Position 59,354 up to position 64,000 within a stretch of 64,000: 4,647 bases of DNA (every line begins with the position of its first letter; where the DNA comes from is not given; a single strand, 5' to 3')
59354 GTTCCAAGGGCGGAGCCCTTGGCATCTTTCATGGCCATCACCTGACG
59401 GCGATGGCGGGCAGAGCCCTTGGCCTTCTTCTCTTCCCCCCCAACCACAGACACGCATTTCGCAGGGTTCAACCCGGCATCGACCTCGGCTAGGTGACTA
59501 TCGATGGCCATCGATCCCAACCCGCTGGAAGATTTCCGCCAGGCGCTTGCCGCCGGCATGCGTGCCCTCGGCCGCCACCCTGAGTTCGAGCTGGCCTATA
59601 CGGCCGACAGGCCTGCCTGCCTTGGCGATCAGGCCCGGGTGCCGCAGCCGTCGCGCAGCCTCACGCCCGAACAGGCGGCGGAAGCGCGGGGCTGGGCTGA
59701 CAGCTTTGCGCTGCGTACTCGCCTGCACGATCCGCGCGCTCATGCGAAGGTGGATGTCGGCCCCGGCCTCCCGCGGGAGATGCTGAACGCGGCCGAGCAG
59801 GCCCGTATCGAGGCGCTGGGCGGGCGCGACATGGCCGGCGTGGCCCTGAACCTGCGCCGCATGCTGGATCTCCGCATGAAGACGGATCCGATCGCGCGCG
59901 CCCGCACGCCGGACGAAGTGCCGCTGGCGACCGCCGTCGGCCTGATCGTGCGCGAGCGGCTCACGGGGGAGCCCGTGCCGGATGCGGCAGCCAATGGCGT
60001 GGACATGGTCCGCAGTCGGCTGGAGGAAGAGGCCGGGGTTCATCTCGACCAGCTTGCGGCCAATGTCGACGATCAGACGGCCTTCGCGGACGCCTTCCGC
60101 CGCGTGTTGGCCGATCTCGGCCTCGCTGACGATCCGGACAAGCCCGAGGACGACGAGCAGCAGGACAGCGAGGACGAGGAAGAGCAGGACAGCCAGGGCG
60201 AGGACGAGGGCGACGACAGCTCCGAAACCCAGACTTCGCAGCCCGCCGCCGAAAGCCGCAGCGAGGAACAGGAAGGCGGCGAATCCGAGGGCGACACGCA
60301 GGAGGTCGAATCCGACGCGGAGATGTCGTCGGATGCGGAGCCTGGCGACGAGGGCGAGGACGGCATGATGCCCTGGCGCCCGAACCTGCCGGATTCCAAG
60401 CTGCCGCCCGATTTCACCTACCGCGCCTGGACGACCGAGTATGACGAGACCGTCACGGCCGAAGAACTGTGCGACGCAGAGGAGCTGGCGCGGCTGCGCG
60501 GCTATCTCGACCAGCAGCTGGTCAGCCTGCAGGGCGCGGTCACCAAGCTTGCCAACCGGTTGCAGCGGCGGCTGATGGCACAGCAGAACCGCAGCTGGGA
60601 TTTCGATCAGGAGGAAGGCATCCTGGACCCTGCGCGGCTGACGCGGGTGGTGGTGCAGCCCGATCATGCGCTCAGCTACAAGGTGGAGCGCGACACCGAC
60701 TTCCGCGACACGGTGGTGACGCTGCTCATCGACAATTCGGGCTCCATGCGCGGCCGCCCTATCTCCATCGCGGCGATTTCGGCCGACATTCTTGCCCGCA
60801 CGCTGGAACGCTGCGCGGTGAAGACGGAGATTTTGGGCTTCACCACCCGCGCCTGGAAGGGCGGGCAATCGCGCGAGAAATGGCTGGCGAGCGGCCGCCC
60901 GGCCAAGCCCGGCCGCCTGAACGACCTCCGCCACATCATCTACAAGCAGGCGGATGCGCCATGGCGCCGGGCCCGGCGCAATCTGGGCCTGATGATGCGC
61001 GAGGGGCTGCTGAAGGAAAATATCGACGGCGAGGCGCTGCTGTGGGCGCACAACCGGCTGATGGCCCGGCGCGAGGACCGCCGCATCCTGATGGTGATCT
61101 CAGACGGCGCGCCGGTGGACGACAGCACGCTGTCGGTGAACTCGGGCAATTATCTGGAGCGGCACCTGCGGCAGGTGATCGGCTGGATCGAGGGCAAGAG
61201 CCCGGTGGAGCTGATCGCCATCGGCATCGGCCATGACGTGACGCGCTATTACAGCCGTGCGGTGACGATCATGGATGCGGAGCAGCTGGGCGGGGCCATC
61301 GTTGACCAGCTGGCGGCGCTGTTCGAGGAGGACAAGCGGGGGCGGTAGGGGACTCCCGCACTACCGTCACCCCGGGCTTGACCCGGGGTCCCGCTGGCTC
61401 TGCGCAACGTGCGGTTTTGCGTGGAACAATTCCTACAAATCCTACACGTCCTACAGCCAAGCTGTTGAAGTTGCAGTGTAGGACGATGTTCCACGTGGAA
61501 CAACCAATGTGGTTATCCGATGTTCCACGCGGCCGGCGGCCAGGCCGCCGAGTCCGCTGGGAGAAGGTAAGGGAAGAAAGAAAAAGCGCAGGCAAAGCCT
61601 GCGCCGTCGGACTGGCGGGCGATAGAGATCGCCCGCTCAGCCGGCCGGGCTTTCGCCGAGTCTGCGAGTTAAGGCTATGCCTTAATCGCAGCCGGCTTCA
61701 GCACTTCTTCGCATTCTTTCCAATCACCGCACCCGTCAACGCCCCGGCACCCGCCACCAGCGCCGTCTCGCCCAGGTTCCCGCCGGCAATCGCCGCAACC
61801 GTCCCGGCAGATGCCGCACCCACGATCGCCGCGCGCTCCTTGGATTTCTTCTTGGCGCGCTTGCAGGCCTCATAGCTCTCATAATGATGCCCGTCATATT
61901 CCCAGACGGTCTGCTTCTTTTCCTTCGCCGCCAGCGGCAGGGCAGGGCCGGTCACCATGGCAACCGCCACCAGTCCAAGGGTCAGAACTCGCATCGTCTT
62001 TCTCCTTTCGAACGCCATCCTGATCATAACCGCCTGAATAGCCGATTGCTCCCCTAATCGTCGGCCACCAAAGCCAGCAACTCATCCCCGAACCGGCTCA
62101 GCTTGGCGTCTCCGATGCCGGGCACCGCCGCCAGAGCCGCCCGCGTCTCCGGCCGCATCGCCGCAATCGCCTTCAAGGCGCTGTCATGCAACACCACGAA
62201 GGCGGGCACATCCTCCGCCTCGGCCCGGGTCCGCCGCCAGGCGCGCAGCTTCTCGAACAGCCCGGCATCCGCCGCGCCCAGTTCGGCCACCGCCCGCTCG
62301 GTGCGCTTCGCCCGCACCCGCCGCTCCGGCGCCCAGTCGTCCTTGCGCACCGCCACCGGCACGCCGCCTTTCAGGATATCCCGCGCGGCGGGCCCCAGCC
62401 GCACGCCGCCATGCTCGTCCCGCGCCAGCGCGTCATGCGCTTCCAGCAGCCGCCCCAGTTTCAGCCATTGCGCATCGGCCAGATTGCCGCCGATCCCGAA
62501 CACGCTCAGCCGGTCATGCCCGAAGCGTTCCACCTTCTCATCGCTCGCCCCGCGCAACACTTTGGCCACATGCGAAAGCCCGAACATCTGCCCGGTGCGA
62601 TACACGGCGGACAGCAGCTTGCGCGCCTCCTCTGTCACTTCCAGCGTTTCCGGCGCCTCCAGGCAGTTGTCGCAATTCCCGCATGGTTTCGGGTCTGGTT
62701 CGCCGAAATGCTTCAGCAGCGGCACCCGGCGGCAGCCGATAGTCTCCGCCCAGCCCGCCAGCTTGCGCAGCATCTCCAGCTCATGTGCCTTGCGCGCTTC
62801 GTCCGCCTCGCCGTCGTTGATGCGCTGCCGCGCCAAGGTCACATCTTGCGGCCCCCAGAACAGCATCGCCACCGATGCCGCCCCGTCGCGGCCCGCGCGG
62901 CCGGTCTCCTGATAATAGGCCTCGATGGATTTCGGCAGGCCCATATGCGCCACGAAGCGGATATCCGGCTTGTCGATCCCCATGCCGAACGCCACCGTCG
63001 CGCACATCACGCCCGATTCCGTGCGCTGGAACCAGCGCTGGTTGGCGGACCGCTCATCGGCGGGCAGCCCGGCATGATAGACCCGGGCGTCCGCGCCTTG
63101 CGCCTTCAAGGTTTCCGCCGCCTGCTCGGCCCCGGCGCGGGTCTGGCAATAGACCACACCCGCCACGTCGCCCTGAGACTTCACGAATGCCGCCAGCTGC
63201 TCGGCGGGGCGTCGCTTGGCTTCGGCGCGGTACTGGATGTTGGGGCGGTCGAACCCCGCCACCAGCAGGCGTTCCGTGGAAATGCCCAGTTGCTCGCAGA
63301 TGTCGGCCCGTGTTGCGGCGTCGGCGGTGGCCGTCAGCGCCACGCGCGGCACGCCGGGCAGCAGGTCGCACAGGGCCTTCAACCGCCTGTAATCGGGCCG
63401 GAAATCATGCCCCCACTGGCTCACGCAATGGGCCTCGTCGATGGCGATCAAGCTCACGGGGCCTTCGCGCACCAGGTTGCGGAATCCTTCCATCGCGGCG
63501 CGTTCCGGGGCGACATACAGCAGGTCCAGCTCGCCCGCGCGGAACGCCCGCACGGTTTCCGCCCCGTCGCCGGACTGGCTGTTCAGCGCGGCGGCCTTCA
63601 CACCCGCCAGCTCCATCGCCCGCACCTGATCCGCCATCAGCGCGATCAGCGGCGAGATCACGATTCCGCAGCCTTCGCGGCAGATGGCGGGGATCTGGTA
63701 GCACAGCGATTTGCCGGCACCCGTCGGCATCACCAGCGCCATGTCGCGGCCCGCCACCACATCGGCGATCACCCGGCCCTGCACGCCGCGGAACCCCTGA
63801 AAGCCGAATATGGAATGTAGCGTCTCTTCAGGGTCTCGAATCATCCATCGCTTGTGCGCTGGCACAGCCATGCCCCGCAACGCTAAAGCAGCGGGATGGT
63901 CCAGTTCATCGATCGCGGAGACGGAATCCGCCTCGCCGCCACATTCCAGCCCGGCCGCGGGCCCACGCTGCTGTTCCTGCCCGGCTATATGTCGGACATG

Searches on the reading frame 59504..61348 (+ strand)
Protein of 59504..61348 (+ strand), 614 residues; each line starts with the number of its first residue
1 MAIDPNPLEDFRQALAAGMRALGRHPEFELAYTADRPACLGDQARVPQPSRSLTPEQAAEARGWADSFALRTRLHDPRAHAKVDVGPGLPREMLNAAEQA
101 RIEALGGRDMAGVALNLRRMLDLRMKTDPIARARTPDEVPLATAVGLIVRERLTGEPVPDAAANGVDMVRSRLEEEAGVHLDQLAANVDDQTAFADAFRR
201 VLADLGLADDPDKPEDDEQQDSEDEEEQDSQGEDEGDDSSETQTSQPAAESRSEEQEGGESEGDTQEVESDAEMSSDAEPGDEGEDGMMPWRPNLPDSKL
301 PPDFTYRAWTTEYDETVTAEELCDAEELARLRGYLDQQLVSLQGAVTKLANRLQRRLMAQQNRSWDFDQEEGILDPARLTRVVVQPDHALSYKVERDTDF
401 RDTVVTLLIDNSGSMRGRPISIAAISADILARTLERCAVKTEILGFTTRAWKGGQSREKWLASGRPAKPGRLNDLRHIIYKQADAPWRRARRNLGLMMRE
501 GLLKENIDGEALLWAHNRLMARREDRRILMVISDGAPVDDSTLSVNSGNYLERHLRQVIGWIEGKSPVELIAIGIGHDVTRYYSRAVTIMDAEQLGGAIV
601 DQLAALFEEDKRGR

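Call 8: find_encoding_contigs(protein=window:59504-61348:+, flank=10000, max_places=6)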
Protein window:59504-61348:+ (614 aa): no gene with exactly this product is on record in the collection.

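Call 12: search_protein_families(library=pfam, proteins=[window:59504-61348:+])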
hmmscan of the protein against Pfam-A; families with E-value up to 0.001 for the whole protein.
window:59504-61348:+ (614 aa): 2 families
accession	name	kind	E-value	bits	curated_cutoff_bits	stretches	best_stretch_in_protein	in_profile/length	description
PF11775.14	CobT_C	-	6.5e-106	353.4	21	1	392-608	2-219/220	Cobalamin biosynthesis protein CobT VWA domain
PF06213.17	CobT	-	1.3e-81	274.6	26.1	1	6-277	2-273/276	Cobalamin biosynthesis protein CobT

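Call 17: find_related_loci(query=window:59504-61348:+, collection=genome_contigs, flank=10000)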
Query window:59504-61348:+ (614 aa) in genome_contigs; peptide patterns used: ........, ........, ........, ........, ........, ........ (x = any residue, [..] = any of these).
600 stretches matched a pattern (row limit reached: there are more); 583 encode a relative of the query (tblastn E <= 1e-3); the best 80 are kept; 80 distinct loci.
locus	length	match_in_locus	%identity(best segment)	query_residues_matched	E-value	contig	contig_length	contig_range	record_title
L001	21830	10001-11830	86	4-613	0e+0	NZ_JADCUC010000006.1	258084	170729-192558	Sandaracinobacteroides hominis strain SZY PN-1 Scaffold6, whole genome shotgun sequence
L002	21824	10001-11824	85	4-611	0e+0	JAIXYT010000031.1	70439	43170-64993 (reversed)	MAG: Sphingomonadales bacterium isolate D8_MAG_00024 pond_D8_MAG_00024_000000000023, whole genome shotgun sequence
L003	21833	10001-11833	73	4-614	0e+0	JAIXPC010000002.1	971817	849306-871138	MAG: Sphingomonadales bacterium isolate C1_MAG_00049 C1_MAG_00049_000000000014, whole genome shotgun sequence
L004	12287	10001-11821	72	6-614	0e+0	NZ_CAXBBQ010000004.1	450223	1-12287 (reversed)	MAG: uncultured Sphingosinicella sp. isolate ERR2762155_binner12_Refined_2 ERZ3421563.15, whole genome shotgun sequence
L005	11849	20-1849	72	4-614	0e+0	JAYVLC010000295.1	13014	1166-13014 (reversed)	MAG: Sphingosinicellaceae bacterium isolate GL54_UP_concoct_9 GL54_UP_concoct_9_294, whole genome shotgun sequence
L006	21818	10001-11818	75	4-610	0e+0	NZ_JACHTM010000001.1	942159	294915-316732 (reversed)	Thermaurantiacus tibetensis strain SYSU G02173 NODE_1_length_942159_cov_252.091_ID_948_1, whole genome shotgun sequence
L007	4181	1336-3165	73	6-614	0e+0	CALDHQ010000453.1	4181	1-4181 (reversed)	MAG TPA_asm: uncultured Polymorphobacter sp. isolate SRR6231136_bin.14_CONCOCT_v1.1_MAG genome assembly, contig: ERZ6502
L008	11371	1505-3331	71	1-610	0e+0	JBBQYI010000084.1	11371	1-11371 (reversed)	MAG: Sphingomonadales bacterium isolate Co_metawrap_2157 Cmw_2157_k141_1448384_length_11371_cov_16.9943, whole genome sh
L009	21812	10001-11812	73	6-609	0e+0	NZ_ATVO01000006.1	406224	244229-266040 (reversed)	Sandarakinorhabdus limnophila DSM 17366 G566DRAFT_scaffold00004.4_C, whole genome shotgun sequence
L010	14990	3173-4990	72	4-610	0e+0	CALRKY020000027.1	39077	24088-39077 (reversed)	MAG: Synechococcus sp. UW140 isolate JJ-K1HD4-379-1-mx-bin574 genome assembly, contig: JJ-SEL19C6-181-C137, whole genome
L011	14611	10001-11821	70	1-608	0e+0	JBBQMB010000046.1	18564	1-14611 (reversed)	MAG: Sphingomonadales bacterium isolate Co_metawrap_447 Cmw_447_k141_3348598_length_18564_cov_11.9684, whole genome shot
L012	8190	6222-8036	72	6-610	0e+0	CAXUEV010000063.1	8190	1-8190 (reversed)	MAG TPA_asm: uncultured Sphingomonadaceae bacterium isolate public_ERR4179391_metawrap_bin.5 genome assembly, contig: pu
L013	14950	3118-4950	69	6-614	0e+0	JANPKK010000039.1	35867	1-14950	MAG: Alphaproteobacteria bacterium isolate VAR_61_metabat_244 VAR_61_k141_3423770, whole genome shotgun sequence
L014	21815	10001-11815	72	4-608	0e+0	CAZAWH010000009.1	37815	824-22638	MAG TPA_asm: uncultured Sandarakinorhabdus sp. isolate binchicken_co311_135 genome assembly, contig: NODE_1845_length_37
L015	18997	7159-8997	70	1-614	0e+0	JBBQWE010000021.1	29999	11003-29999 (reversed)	MAG: Sphingomonadales bacterium isolate Co_metawrap_2042 Cmw_2042_k141_14602405_length_29999_cov_9.0000, whole genome sh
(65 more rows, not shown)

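Call 55: find_related_loci(query=window:59504-61348:+, collection=metagenome_contigs, flank=6000)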
Query window:59504-61348:+ (614 aa) in metagenome_contigs; peptide patterns used: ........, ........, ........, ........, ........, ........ (x = any residue, [..] = any of these).
600 stretches matched a pattern (row limit reached: there are more); 570 encode a relative of the query (tblastn E <= 1e-3); the best 80 are kept; 80 distinct loci.
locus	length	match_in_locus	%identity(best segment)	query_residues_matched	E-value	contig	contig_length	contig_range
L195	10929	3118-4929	73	6-609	0e+0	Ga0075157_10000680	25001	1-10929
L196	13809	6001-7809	71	6-608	0e+0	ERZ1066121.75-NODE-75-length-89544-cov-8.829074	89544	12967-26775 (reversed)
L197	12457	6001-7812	72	6-610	0e+0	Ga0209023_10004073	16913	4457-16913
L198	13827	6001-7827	71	6-614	0e+0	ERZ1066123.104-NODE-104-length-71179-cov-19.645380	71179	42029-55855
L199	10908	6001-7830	73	6-614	0e+0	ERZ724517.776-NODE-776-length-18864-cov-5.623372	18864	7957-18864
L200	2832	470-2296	73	1-610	0e+0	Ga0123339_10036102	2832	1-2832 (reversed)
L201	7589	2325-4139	72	6-610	0e+0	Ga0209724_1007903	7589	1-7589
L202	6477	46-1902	71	6-614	0e+0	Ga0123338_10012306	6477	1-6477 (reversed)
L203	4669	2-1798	72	15-614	0e+0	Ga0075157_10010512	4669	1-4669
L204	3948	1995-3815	69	5-612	0e+0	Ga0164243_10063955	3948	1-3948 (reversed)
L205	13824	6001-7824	67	6-612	0e+0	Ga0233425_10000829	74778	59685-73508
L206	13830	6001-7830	65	6-614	0e+0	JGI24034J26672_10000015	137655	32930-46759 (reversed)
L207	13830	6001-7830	65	6-614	0e+0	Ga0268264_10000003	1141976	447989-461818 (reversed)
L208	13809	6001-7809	66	6-610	0e+0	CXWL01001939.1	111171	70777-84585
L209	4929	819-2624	65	6-608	0e+0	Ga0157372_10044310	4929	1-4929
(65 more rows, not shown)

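Call 73: find_homologous_proteins(query=window:59504-61348:+, max_evalue=1e-100)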
Query window:59504-61348:+ (614 aa): 8000 proteins with E <= 1e-100 among 8000 candidates; the best 120 are listed.
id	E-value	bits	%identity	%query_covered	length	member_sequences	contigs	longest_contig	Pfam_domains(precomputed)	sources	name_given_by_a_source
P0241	0.0e+0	1336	98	100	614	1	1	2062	PF11775.14,PF06213.18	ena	-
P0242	0.0e+0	1274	93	100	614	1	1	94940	PF11775.14,PF06213.18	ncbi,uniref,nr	ncbi:cobaltochelatase subunit CobT [Sandaracinobacter neustonicus]|uniref:Cobaltochelatase subunit C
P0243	0.0e+0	1240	90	100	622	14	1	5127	PF11775.14,PF06213.18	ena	-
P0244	0.0e+0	1186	86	100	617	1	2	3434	PF11775.14,PF06213.18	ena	-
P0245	0.0e+0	1185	86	100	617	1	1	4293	PF11775.14,PF06213.18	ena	-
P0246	0.0e+0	1184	86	100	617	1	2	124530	PF11775.14,PF06213.18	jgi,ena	jgi:cobaltochelatase CobT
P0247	0.0e+0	1181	85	100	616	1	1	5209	PF11775.14,PF06213.18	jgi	jgi:cobaltochelatase CobT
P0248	0.0e+0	1176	87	99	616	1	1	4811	PF11775.14,PF06213.18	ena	-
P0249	0.0e+0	1172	86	99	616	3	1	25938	PF11775.14,PF06213.18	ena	-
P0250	0.0e+0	1172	86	99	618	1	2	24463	PF11775.14,PF06213.18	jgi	jgi:cobaltochelatase CobT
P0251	0.0e+0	1170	86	99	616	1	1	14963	PF11775.14,PF06213.18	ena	-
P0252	0.0e+0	1170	86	99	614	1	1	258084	PF11775.14,PF06213.18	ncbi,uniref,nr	ncbi:cobaltochelatase subunit CobT [Sandaracinobacteroides hominis]|uniref:cobaltochelatase subunit 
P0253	0.0e+0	1170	85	100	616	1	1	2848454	PF11775.14,PF06213.18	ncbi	-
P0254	0.0e+0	1169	84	100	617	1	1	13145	PF11775.14,PF06213.18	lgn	-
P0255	0.0e+0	1168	86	99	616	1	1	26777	PF11775.14,PF06213.18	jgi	-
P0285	0.0e+0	1065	79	100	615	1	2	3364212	PF11775.14,PF06213.18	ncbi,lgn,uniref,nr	ncbi:cobaltochelatase subunit CobT [Sandaracinobacteroides saxicola]|uniref:Cobaltochelatase subunit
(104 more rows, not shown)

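Call 74: find_encoding_contigs(protein=P0242, flank=10000, max_places=2)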
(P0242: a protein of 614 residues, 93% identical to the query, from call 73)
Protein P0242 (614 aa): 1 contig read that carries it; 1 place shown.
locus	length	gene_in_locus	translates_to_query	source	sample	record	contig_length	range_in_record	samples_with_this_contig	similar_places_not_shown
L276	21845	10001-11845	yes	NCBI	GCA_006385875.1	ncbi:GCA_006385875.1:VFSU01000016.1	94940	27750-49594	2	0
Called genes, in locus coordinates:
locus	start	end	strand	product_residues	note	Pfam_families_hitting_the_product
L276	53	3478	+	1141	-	PF17517:IgGFc_binding, PF12951:PATR, PF03797:Autotransporter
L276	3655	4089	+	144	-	PF09946:DUF2178 (weak)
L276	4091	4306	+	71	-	PF13560:HTH_31, PF12844:HTH_19 (weak), PF01381:HTH_3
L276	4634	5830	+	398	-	PF01244:Peptidase_M19, PF04909:Amidohydro_2 (weak)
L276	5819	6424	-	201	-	PF00226:DnaJ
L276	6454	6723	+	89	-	PF01722:BolA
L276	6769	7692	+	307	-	PF00126:HTH_1, PF03466:LysR_substrate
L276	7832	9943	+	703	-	PF00753:Lactamase_B, PF12706:Lactamase_B_2 (weak), PF14863:Alkyl_sulf_dimr, PF14864:Alkyl_sulf_C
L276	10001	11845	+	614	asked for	PF06213:CobT, PF11775:CobT_C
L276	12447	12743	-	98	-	-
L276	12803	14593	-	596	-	PF00270:DEAD, PF00271:Helicase_C, PF16124:RecQ_Zn_bind, PF09382:RQC, PF00570:HRDC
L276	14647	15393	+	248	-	PF02129:Peptidase_S15 (faint), PF00561:Abhydrolase_1, PF12146:Hydrolase_4, PF12697:Abhydrolase_6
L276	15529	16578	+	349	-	PF07589:PEP_exosort_dom (weak)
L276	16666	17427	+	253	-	PF13428:TPR_14 (faint), PF07719:TPR_2 (faint), PF13432:TPR_16 (weak)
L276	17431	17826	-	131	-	PF01643:Acyl-ACP_TE, PF20791:Acyl-ACP_TE_C, PF13279:4HBT_2, PF03061:4HBT (weak)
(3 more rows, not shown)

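Call 75: find_encoding_contigs(protein=P0241, flank=3000, max_places=2)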
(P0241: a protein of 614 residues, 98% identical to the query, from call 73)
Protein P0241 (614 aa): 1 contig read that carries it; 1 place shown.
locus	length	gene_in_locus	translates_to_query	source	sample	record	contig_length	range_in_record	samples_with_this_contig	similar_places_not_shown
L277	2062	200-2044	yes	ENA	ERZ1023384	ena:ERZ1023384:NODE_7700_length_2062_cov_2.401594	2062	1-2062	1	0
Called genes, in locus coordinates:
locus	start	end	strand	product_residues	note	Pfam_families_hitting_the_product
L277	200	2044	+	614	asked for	PF06213:CobT, PF11775:CobT_C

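Call 76: find_encoding_contigs(protein=P0243, flank=5000, max_places=2)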
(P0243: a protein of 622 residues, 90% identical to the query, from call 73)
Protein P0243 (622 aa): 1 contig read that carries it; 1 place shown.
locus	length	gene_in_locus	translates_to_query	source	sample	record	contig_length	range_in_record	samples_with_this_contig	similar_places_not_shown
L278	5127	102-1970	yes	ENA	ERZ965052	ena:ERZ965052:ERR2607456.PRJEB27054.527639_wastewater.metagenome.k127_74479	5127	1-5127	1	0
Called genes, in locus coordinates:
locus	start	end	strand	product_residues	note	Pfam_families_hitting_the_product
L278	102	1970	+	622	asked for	PF06213:CobT, PF11775:CobT_C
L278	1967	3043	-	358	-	PF00561:Abhydrolase_1, PF12146:Hydrolase_4, PF12697:Abhydrolase_6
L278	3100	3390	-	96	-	-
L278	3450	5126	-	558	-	?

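Call 78: find_encoding_contigs(protein=P0253, flank=10000, max_places=2)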
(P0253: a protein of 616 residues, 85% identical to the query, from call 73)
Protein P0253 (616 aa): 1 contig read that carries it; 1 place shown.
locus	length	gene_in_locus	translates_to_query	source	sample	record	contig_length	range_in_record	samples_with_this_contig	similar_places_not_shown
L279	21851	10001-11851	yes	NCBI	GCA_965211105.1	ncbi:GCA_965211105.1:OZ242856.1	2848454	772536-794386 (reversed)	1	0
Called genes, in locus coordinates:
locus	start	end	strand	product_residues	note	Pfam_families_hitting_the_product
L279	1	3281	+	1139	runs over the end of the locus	PF17517:IgGFc_binding, PF12951:PATR, PF03797:Autotransporter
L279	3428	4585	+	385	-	PF01070:FMN_dh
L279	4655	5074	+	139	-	-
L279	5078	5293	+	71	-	PF13384:HTH_23 (faint), PF13560:HTH_31, PF12844:HTH_19 (weak), PF01381:HTH_3, PF13443:HTH_26 (weak)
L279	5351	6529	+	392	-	PF01244:Peptidase_M19, PF04909:Amidohydro_2 (faint)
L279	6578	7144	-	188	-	PF00226:DnaJ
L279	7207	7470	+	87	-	PF01722:BolA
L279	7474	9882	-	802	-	PF01804:Penicil_amidase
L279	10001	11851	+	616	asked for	PF06213:CobT, PF11775:CobT_C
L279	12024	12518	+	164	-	-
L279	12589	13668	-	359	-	PF00561:Abhydrolase_1, PF12146:Hydrolase_4, PF12697:Abhydrolase_6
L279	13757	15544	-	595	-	PF00270:DEAD, PF00271:Helicase_C, PF16124:RecQ_Zn_bind, PF09382:RQC, PF00570:HRDC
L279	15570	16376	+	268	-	PF12697:Abhydrolase_6, PF00561:Abhydrolase_1, PF12146:Hydrolase_4, PF00326:Peptidase_S9 (weak)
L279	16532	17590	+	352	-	PF07589:PEP_exosort_dom (weak)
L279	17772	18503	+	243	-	PF07719:TPR_2 (faint), PF13181:TPR_8 (faint), PF13371:TPR_9 (faint), PF13428:TPR_14 (faint), PF13432:TPR_16 (faint)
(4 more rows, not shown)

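Call 79: find_encoding_contigs(protein=P0285, flank=10000, max_places=2)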
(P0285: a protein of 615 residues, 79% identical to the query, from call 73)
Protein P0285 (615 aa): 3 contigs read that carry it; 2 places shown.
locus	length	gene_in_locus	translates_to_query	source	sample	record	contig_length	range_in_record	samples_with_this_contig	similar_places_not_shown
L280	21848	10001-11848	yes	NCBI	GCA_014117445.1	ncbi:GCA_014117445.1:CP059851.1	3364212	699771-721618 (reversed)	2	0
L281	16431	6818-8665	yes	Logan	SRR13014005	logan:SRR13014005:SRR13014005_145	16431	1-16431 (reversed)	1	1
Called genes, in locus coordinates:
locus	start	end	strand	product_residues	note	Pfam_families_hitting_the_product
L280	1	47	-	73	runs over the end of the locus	-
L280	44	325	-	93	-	-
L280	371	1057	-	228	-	PF13717:Zn_ribbon_4, PF13719:Zn_ribbon_5 (weak)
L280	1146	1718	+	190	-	PF02698:DUF218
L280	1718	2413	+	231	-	PF01553:Acyltransferase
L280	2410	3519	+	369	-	-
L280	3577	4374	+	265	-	-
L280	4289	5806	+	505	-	PF11902:DUF3422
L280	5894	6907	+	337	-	PF12556:CobS_N, PF07728:AAA_5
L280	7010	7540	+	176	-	PF07589:PEP_exosort_dom (weak)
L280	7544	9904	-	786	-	PF01804:Penicil_amidase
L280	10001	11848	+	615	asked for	PF06213:CobT, PF11775:CobT_C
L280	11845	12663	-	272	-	PF00398:RrnaAD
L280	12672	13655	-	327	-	PF04166:PdxA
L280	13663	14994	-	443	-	PF13623:SurA_N_2 (weak), PF13624:SurA_N_3, PF09312:SurA_N, PF13145:Rotamase_2 (faint), PF13616:Rotamase_3, PF00639:Rotamase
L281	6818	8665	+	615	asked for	PF06213:CobT, PF11775:CobT_C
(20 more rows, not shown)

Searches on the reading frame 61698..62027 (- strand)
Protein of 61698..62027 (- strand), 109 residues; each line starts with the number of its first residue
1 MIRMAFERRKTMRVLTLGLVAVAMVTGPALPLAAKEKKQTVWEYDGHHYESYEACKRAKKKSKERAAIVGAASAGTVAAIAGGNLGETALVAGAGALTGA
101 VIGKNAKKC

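Call 12: search_protein_families(library=pfam, proteins=[window:61698-62027:-])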
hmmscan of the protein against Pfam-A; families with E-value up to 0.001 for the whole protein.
window:61698-62027:- (109 aa): 0 families

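Call 14: find_encoding_contigs(protein=window:61698-62027:-, flank=10000, max_places=6)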
Protein window:61698-62027:- (109 aa): no gene with exactly this product is on record in the collection.

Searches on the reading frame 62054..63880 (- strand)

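Call 12: search_protein_families(library=pfam, proteins=[window:62054-63880:-])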
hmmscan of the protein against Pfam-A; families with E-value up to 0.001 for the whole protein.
window:62054-63880:- (608 aa): 5 families
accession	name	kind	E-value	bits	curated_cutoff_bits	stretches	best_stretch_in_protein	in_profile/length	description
PF09382.16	RQC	-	1.6e-29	102.5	23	1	410-514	2-108/114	RQC domain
PF00270.35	DEAD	-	1.1e-22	81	26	1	33-189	3-162/167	DEAD/DEAH box helicase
PF00570.28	HRDC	-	3.8e-22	78.5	23.8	1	539-605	2-68/68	HRDC domain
PF00271.37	Helicase_C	-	1.7e-17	64.1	23.5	1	234-333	11-110/110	Helicase conserved C-terminal domain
PF16124.10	RecQ_Zn_bind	-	6.6e-17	62.4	25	1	344-407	1-66/66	RecQ zinc-binding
